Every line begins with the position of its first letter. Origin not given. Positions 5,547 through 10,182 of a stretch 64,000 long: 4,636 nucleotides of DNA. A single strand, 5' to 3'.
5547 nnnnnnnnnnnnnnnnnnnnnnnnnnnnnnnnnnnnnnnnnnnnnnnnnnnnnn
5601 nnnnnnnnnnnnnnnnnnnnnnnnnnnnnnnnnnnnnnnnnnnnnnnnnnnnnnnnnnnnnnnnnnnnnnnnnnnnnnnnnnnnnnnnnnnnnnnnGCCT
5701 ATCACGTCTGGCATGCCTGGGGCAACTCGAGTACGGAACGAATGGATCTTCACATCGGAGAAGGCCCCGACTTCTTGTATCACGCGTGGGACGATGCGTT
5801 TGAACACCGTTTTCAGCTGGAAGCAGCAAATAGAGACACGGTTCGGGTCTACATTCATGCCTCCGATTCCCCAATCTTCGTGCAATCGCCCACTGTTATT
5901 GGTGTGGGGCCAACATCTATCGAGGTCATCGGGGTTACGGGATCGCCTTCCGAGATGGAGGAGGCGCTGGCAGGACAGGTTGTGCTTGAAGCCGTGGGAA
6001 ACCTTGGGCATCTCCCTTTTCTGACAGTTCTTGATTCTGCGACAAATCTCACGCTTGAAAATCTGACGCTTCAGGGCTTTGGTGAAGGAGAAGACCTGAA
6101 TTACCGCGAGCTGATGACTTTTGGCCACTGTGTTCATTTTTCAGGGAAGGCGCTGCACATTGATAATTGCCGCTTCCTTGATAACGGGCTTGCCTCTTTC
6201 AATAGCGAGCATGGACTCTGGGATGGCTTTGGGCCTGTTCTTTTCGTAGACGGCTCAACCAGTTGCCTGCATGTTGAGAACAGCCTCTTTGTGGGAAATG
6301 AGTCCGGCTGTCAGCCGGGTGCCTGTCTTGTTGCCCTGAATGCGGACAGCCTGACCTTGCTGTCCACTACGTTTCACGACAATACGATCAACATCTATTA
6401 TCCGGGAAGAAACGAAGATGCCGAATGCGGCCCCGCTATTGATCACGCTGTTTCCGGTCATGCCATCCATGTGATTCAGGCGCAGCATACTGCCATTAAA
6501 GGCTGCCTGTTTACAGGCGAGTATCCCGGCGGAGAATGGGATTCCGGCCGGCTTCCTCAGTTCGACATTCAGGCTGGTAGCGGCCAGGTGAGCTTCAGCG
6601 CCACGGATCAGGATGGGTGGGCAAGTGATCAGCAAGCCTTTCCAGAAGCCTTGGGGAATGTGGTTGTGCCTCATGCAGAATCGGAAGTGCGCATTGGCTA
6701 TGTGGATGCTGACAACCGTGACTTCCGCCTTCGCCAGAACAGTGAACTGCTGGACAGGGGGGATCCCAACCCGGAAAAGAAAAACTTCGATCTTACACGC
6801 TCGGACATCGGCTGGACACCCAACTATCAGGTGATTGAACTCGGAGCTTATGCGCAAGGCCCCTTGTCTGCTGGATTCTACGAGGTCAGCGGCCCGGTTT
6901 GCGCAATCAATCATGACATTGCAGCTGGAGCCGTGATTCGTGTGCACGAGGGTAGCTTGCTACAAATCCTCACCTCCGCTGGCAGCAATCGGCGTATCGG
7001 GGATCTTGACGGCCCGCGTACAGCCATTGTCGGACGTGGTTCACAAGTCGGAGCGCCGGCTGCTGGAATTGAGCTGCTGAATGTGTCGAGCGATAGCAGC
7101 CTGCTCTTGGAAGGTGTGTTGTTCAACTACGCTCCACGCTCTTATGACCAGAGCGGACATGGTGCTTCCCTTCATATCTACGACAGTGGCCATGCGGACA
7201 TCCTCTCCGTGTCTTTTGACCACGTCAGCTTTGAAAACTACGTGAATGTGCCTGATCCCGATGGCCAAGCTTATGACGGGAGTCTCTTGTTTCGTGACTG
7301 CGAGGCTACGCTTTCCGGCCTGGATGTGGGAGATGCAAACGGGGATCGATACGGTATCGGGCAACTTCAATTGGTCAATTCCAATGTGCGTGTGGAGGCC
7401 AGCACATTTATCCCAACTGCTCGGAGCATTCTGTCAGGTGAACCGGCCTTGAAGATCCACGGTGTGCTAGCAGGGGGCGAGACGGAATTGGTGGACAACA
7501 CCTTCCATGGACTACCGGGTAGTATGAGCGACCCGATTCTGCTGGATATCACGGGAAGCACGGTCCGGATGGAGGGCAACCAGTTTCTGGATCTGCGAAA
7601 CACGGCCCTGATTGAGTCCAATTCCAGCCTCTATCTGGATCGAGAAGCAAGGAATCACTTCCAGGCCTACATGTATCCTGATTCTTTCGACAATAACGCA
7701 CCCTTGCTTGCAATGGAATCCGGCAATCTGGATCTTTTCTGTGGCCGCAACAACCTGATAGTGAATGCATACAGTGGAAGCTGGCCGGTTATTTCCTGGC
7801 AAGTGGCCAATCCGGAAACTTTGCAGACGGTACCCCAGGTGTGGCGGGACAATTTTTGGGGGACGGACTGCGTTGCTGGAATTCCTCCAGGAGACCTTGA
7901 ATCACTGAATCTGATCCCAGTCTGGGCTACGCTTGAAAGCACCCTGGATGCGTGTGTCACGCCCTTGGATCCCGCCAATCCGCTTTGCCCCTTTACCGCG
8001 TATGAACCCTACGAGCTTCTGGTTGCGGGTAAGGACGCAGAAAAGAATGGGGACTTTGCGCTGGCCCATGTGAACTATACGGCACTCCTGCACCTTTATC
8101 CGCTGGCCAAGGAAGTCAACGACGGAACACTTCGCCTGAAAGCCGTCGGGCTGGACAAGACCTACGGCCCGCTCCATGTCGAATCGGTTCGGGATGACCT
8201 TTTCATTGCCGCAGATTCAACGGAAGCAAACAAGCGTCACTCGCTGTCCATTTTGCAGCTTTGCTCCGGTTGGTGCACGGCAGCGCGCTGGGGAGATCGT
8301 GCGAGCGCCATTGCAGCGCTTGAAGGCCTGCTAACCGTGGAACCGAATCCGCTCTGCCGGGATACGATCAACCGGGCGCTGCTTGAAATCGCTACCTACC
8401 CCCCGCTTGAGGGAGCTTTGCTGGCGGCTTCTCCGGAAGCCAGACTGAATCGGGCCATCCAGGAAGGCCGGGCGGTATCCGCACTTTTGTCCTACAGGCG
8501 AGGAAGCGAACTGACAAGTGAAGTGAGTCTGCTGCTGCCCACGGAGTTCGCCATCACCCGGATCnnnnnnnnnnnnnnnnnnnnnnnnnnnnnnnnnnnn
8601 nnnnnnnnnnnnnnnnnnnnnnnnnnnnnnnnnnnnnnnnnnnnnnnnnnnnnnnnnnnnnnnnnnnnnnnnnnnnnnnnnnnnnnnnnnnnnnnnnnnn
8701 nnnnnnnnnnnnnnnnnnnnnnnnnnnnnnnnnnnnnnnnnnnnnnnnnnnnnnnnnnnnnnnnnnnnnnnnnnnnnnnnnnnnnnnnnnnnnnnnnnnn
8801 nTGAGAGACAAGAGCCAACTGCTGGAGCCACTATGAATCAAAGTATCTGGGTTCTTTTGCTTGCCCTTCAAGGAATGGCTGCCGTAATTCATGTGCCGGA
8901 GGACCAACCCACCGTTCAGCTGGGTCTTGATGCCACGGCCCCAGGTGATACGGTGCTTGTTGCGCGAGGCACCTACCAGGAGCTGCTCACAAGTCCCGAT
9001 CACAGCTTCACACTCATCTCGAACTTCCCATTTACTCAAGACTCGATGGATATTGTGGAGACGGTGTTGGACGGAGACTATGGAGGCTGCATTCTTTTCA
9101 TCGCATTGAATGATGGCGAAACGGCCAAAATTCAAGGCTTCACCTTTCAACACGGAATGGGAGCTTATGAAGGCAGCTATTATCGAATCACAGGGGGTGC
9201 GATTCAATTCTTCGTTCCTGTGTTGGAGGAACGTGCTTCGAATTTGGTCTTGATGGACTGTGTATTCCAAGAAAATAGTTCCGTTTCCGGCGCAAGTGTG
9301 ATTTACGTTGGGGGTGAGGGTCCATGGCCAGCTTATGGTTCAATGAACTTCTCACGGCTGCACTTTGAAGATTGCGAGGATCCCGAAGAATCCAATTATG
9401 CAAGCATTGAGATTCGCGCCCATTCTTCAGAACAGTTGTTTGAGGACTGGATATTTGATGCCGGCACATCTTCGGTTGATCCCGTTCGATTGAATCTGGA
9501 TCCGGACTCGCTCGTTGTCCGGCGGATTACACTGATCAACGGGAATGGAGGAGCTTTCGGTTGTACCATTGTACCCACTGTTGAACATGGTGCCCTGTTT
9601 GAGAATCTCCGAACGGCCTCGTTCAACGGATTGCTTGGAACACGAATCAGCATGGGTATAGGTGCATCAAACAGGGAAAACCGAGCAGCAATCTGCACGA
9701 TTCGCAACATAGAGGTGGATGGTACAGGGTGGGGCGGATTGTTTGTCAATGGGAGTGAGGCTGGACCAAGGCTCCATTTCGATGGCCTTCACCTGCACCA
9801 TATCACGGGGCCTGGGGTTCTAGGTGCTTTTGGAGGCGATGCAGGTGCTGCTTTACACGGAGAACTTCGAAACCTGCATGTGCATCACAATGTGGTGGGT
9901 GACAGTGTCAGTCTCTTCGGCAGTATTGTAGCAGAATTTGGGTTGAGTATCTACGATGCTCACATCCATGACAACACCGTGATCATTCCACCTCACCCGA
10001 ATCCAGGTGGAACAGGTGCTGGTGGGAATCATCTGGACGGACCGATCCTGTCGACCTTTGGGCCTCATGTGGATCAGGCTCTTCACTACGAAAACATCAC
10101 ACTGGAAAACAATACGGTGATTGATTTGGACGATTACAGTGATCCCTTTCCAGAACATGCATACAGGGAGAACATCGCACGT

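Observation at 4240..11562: A 7.3 kb low-GC island encoding two giant T9SS-secreted beta-helix proteins and lacking the host octamer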

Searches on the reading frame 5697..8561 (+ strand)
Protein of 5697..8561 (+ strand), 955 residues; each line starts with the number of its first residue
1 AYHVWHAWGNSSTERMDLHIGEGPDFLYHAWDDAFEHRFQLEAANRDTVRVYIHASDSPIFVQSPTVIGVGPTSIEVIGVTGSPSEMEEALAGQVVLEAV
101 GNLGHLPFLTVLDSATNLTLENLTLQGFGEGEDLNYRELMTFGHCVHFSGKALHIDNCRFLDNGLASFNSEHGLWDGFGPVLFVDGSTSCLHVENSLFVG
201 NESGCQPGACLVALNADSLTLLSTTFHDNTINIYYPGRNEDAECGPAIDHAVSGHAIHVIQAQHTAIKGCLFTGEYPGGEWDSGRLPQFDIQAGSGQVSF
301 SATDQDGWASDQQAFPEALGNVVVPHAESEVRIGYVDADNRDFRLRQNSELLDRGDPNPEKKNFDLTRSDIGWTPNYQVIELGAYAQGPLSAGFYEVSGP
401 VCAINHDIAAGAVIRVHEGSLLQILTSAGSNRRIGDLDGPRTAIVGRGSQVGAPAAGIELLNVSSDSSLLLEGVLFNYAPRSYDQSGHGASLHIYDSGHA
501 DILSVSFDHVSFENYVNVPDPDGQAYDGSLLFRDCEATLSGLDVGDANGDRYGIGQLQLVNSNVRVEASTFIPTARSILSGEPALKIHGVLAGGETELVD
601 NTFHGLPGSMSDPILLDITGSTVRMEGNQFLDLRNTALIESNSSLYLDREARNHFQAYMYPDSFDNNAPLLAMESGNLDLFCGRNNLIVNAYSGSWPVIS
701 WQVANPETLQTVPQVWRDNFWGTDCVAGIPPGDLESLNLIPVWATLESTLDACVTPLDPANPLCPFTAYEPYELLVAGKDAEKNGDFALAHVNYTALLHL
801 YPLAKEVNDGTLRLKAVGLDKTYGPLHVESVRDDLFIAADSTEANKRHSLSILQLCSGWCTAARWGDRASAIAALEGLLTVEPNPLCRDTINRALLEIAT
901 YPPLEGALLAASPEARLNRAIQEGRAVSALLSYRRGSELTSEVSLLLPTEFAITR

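Call 79: predict_structure(alignment_id=A7)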
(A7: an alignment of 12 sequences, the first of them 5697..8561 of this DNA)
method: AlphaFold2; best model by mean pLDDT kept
length: 955 residues; sequences in the alignment: 12
mean_pLDDT: 70.0   pTM: 0.50
mean pLDDT of the five models: 70.0, 70.0, 69.7, 69.5, 68.7
residues with pLDDT >= 90: 92; 70-90: 464; 50-70: 205; < 50: 194
segments of 3 or more residues with pLDDT < 50: 130-143, 165-178, 204-208, 232-254, 276-287, 306-338, 340-343, 348-376, 705-713, 743-751, 754-767, 906-910, 940-955
pLDDT, mean of each block of 10 residues (from residue 1): 51 80 85 88 88 90 84 92 83 80 67 90 77 34 70 89 48 39 74 80 51 80 70 39 32 56 73 50 41 61 50 43 42 44 49 43 46 49 78 79 85 83 77 76 77 83 73 84 58 69 73 79 78 86 71 82 90 80 88 86 74 83 90 83 81 76 64 78 73 67 51 54 68 60 47 44 49 76 84 86 80 88 78 90 81 92 84 89 85 87 55 62 73 61 35 32
secondary structure, 60 per line:
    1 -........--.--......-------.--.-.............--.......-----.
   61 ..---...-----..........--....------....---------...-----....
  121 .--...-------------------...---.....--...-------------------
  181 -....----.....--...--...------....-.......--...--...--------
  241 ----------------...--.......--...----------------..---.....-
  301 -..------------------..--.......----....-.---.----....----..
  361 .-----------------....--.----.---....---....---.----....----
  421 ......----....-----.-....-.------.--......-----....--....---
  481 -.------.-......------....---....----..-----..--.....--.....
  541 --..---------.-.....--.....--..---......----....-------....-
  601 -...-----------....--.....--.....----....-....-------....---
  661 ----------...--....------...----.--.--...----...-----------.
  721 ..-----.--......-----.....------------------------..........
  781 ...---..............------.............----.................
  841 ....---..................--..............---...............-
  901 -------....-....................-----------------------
elements in order (helices of 4 or more, strands of 3 or more residues): H2-9 E15-20 H33-45 E48-54 E60-62 E66-68 E74-83 E86-89 E96-99 E109-111 E117-121 E124-126 E146-148 E152-156 E159-161 E182-185 E190-194 E197-199 E202-204 E211-214 E216-222 E225-227 E230-232 E257-259 E262-268 E271-273 E295-299 H326-332 H351-354 E379-382 E394-397 E401-404 E413-416 E421-426 E431-434 E442-445 E457-462 E468-471 E474-477 E491-496 E503-506 E510-513 E529-533 E536-540 E556-560 E563-567 H575-580 E585-588 E596-599 E602-604 E616-619 E622-626 E629-633 E638-641 E643-646 E654-657 E671-673 E676-679 E686-688 E699-701 E720-722 H731-736 H742-746 H771-783 H787-800 H807-819 H824-844 H848-865 H868-881 H885-899 H908-911 H913-932

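Call 82: fold_search(model_id=the predicted structure, library=pdb)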
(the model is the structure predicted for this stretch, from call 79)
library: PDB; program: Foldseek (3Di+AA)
matches with E <= 10: 871; with E <= 0.001: 0
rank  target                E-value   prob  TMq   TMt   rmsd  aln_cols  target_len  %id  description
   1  5c1c                  2.0e-03  1.00  0.18  0.51  10.7       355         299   11  Crystal Structure of the Pectin Methylesterase from Aspergillus niger in Deglycosylated Form (released 2015-07-01)
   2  5zku_F                7.0e-03  0.44  0.10  0.19  22.3       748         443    8  Crystal structure of DFA-IIIase from Arthrobacter chlorophenolicus A6 in complex with DFA-III (released 2018-12-19)
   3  8ja4                  7.6e-03  0.98  0.16  0.30  17.1       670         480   10  Structure of the alginate epimerase/lyase (released 2024-05-08)
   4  5c1e                  1.3e-02  1.00  0.17  0.47  11.1       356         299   11  Crystal Structure of the Pectin Methylesterase from Aspergillus niger in Penultimately Deglycosylated Form (N-acetylgluc (released 2015-07-01)
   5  5lw3                  1.3e-02  0.69  0.12  0.25  17.6       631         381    9  Azotobacter vinelandii Mannuronan C-5 epimerase AlgE6 A-module (released 2017-10-25)
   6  9i4f_A                1.3e-02  0.12  0.08  0.11  23.1       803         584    8  Blood Type B-converting alpha-1,3-galactosidase PpaGal from Pedobacter panaciterrae in its apo form (released 2025-03-12)
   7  2pyh_A                1.4e-02  0.63  0.11  0.23  18.2       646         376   10  Azotobacter vinelandii Mannuronan C-5 epimerase AlgE4 A-module complexed with mannuronan trisaccharide (released 2008-05-27)
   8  7o77                  1.5e-02  0.25  0.12  0.15  22.8       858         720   11  Structure of the PL6 family alginate lyase Patl3640 from Pseudoalteromonas atlantica T6c (released 2021-07-28)
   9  2pyg_B                1.8e-02  0.91  0.14  0.32  18.2       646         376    9  Azotobacter vinelandii Mannuronan C-5 epimerase AlgE4 A-module (released 2008-05-27)
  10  2pyh_B                2.2e-02  0.89  0.15  0.33  17.9       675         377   10  Azotobacter vinelandii Mannuronan C-5 epimerase AlgE4 A-module complexed with mannuronan trisaccharide (released 2008-05-27)
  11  8jaz_A                2.5e-02  0.69  0.14  0.25  16.3       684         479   10  Structure of the alginate epimerase/lyase complexed with di-mannuronic acid (released 2024-05-08)
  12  2pyg_A                3.0e-02  0.89  0.14  0.32  18.3       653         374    8  Azotobacter vinelandii Mannuronan C-5 epimerase AlgE4 A-module (released 2008-05-27)
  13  7dmk_C                3.0e-02  0.15  0.10  0.13  21.4       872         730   12  PL6 alginate lyase BcAlyPL6 (released 2021-10-06)
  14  6kvh                  4.0e-02  0.28  0.10  0.22  21.8       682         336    8  The mutant crystal structure of endo-polygalacturonase (T284A) from Talaromyces leycettanus JCM 12802 (released 2020-09-09)
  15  8tne_A                4.8e-02  0.93  0.16  0.37  10.6       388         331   11  Crystal structure of bacterial pectin methylesterase Pme8A from rumen Butyrivibrio (released 2023-08-16)
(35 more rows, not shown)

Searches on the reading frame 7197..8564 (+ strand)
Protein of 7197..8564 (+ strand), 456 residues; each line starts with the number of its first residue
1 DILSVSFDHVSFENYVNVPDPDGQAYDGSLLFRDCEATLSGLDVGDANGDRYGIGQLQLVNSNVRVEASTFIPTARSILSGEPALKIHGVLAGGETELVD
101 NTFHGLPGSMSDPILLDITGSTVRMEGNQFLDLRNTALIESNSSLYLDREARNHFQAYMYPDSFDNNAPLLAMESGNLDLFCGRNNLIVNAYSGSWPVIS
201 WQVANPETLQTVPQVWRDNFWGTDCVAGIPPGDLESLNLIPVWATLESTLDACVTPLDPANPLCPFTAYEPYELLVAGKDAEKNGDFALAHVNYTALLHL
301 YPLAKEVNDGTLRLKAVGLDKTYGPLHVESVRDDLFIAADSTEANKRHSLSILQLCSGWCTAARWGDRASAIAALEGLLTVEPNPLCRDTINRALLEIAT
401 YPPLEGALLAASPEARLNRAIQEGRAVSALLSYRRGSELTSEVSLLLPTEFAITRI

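Call 27: search_protein_families(library=pfam, proteins=[window:7197-8564:+], max_evalue=10)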
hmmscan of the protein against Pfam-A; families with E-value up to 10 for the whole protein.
window:7197-8564:+ (456 aa): 1 family
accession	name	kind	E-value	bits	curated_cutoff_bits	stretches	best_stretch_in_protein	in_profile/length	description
PF13432.12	TPR_16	-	0.48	11.4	32.7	1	276-306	2-32/65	Tetratricopeptide repeat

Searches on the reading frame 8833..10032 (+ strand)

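Call 27: search_protein_families(library=pfam, proteins=[window:8833-10032:+], max_evalue=10)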
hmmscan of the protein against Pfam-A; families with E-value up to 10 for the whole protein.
window:8833-10032:+ (400 aa): 1 family
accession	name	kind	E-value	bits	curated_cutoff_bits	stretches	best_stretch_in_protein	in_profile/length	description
PF13229.12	Beta_helix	-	0.042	13.9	25.9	0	282-352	9-66/158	Right handed beta helix region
